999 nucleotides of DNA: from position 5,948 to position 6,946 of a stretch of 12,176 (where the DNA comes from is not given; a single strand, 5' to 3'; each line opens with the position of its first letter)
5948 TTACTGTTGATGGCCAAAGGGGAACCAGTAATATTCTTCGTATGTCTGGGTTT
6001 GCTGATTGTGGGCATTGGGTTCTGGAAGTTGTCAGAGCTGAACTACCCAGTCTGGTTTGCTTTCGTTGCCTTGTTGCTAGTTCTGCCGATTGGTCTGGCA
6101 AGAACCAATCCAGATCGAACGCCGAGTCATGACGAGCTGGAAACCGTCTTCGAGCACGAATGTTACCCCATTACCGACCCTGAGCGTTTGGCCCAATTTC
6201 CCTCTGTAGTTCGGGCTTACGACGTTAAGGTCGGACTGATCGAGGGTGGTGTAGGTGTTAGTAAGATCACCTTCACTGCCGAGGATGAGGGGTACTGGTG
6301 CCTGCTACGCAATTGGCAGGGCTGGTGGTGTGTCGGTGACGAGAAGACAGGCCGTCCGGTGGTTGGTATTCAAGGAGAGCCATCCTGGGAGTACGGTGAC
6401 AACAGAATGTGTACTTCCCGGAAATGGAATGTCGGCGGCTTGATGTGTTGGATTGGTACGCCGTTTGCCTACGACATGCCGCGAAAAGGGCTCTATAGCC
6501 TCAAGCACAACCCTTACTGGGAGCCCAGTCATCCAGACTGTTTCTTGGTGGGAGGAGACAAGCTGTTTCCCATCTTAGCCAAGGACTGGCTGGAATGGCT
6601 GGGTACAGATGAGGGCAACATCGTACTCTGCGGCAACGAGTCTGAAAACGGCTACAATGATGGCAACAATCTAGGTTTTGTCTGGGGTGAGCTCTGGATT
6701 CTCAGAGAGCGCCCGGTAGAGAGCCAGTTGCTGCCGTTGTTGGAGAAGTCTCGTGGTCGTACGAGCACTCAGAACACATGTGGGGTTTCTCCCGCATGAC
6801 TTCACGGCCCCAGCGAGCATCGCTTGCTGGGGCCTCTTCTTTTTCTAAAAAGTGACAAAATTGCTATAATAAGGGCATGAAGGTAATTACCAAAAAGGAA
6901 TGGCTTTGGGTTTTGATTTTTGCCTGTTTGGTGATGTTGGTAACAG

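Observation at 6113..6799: Novel Cys/Trp-rich C-terminal domain on the second island protein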

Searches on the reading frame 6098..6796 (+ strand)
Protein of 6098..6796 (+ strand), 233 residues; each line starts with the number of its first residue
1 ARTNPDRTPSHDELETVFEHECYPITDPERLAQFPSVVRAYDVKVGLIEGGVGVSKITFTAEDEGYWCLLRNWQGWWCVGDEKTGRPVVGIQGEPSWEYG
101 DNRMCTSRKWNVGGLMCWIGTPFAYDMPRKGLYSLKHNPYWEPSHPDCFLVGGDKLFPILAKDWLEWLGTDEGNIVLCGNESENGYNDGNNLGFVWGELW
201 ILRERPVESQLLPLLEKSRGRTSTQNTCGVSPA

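Call 6: search_protein_families(library=phrogs, proteins=[window:6113-6796:+], max_evalue=0.1)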
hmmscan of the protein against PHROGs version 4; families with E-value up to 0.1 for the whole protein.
window:6113-6796:+ (228 aa): 0 families

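Call 7: search_protein_families(library=padloc, proteins=[window:6113-6796:+], max_evalue=0.1)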
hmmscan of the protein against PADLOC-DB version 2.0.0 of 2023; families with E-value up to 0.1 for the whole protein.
window:6113-6796:+ (228 aa): 0 families

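Call 8: search_protein_families(library=ncbifam, proteins=[window:6113-6796:+], max_evalue=0.1)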
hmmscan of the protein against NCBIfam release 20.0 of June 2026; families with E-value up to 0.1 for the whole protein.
window:6113-6796:+ (228 aa): 0 families

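Call 10: find_homologous_proteins(query=window:6113-6796:+, max_evalue=0.01)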
Query window:6113-6796:+ (228 aa): 1 proteins with E <= 0.01 among 210 candidates.
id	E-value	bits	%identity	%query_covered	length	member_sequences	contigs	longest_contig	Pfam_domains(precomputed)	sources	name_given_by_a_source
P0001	8.0e-161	551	100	100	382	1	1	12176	-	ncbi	-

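Call 18: search_solved_structures(query=window:6113-6796:+, max_evalue=10)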
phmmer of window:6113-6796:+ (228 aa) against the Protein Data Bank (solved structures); distinct sequences matched with E-value up to 10: 3.
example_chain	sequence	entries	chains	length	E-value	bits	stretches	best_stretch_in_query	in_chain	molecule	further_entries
4eps_A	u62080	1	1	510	1.3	11.5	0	103-143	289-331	hypothetical protein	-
9os5_A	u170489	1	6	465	1.7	11.1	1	55-75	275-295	Fusion glycoprotein F0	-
4pt1_A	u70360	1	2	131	1.7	11.1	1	5-41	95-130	Odorant-binding protein 1d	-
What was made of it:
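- Tried and rejected: PDB sequence search at E <= 10 gave only chance-level hits (call 18).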

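Call 21: search_dna_similar(query=window:6113-6796:+, collection=phages, mode=protein, max_evalue=1)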
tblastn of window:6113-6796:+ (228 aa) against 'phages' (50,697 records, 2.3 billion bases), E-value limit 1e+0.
No match.

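Call 22: search_dna_similar(query=window:6113-6796:+, collection=plasmids, mode=protein, max_evalue=1)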
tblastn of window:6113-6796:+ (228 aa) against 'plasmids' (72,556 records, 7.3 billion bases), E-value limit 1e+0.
No match.

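Call 23: search_protein_representatives(protein=window:6098-6796:+)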
Query: 233 residues. Proteins with E-value up to 0.001 (for the whole library): 1; up to 1e-10: 1; up to 1e-30: 1. The best 1 are listed.
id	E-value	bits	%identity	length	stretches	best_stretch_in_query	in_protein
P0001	4.3e-165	564.0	100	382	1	1-233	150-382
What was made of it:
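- Tried and rejected: Exhaustive phmmer search of 1.84 billion representatives returned only the protein itself (call 23).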

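Call 32: find_related_loci(query=window:6113-6796:+, collection=metagenome_contigs, flank=10000)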
Query window:6113-6796:+ (228 aa) in metagenome_contigs; peptide patterns used: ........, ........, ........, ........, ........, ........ (x = any residue, [..] = any of these).
29 stretches matched a pattern, but none encodes a relative of the query by tblastn (E <= 1e-3).

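Call 37: find_related_loci(query=window:6113-6796:+, collection=viral_contigs, flank=10000)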
Query window:6113-6796:+ (228 aa) in viral_contigs; peptide patterns used: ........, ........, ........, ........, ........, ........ (x = any residue, [..] = any of these).
2 stretches matched a pattern, but none encodes a relative of the query by tblastn (E <= 1e-3).

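Call 44: search_protein_families(library=pfam, proteins=[window:6113-6796:+], max_evalue=10)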
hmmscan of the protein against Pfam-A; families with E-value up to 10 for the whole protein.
window:6113-6796:+ (228 aa): 0 families

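Call 51: predict_structure(protein=window:6113-6796:+)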
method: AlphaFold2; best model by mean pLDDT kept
length: 228 residues; sequences in the alignment: 1
mean_pLDDT: 41.1   pTM: 0.32
mean pLDDT of the five models: 41.1, 38.8, 36.9, 33.3, 32.3
residues with pLDDT >= 90: 0; 70-90: 0; 50-70: 44; < 50: 184
segments of 3 or more residues with pLDDT < 50: 1-14, 19-122, 134-136, 152-168, 177-183, 188-194, 197-228
pLDDT, mean of each block of 10 residues (from residue 1): 37 48 42 33 31 38 42 36 31 28 27 33 55 53 60 46 49 52 48 46 45 35 26
secondary structure, 60 per line:
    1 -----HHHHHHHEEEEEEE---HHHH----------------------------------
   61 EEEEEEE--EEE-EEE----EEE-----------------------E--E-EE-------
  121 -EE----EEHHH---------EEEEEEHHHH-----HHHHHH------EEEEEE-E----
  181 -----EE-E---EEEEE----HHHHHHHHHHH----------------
elements in order: H6-12 E13-19 H23-26 E61-67 E70-72 E74-76 E81-83 E142-147 H148-151 H157-162 E169-174 E193-197 H202-212
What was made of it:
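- AF2 confidence is very low (call 51).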

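Call 58: fold_search(model_id=the predicted structure, library=pdb)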
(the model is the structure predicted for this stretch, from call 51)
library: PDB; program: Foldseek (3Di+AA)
matches with E <= 10: 60; with E <= 0.001: 0
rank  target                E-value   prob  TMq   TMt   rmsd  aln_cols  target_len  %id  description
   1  9cq3_a                1.3e+00  0.01  0.11  0.07  20.8       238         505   12  The gap-filling complex with Pol mu engaged in the NHEJ pathway (released 2025-04-23)
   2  2p3h                  2.1e+00  0.08  0.15  0.30   8.7       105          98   14  Crystal structure of the CorC_HlyC domain of a putative Corynebacterium glutamicum hemolysin (released 2007-04-10)
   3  8ole_X                2.5e+00  0.03  0.10  0.04  11.5        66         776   17  Cryo-EM reconstruction of VP4 assembly from SA11 Rotavirus Non-Tripsinized Triple Layered Particle (released 2024-09-25)
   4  8rd4_E                2.5e+00  0.01  0.12  0.07  20.5       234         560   12  Telomeric RAP1:DNA-PK complex (released 2025-03-05)
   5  8squ_A                2.6e+00  0.07  0.17  0.12   8.9       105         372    8  Monomeric MapSPARTA bound with guide RNA and target DNA hybrid (released 2023-08-23)
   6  9i04_A                2.8e+00  0.01  0.11  0.07  22.4       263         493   11  Ku70/80, DNA bound to Polymerase Mu (released 2025-12-17)
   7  9qms_m                3.0e+00  0.01  0.09  0.05  16.6       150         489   11  DNA-PK bound to 153 bp H2AX nucleosome with ATPyS (released 2026-01-14)
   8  8fex_A                3.3e+00  0.05  0.16  0.10   8.4       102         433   12  Inactivate state of Maribacter polysiphoniae Argonuate (short pAgo system) (released 2023-08-23)
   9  2f4e_A                3.3e+00  0.02  0.13  0.19  14.1       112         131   10  N-terminal domain of FKBP42 from Arabidopsis thaliana (released 2006-01-10)
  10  6n1n                  3.9e+00  0.04  0.11  0.10   7.8        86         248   13  Crystal structure of class D beta-lactamase from Sebaldella termitidis ATCC 33386 (released 2018-12-19)
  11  5kku_C                4.1e+00  0.03  0.12  0.11  11.0       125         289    8  Crystal structure of an N-terminal dehydratase from difficidin assembly line (released 2016-12-21)
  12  6ka2_A                4.1e+00  0.02  0.09  0.13   8.1        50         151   14  Crystal structure of a Thebaine synthase from Papaver somniferum in complex with TBN (released 2020-06-24)
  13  6erf_A                4.1e+00  0.01  0.12  0.07  23.5       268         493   12  Complex of APLF factor and Ku heterodimer bound to DNA (released 2018-10-17)
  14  7t3b_B                4.4e+00  0.08  0.16  0.11   8.1        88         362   12  GATOR1-RAG-RAGULATOR - GAP Complex (released 2022-04-06)
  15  2rq0_MODEL_1_A        4.9e+00  0.01  0.11  0.14  22.1       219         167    9  Solution Structure of Mouse Lipocalin-type Prostaglandin D Synthase Possessing the Intrinsic Disulfide Bond (released 2009-12-15)
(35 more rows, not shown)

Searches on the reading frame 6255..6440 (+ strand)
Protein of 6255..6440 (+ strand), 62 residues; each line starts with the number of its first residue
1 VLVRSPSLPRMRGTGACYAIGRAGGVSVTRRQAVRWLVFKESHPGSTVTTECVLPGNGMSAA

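Call 44: search_protein_families(library=pfam, proteins=[window:6255-6440:+], max_evalue=10)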
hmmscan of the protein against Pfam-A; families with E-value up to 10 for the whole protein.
window:6255-6440:+ (62 aa): 1 family
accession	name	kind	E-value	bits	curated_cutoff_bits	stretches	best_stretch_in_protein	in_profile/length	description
PF24697.1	DUF7661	-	0.29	11.7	27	1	29-56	13-40/70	Domain of unknown function (DUF7661)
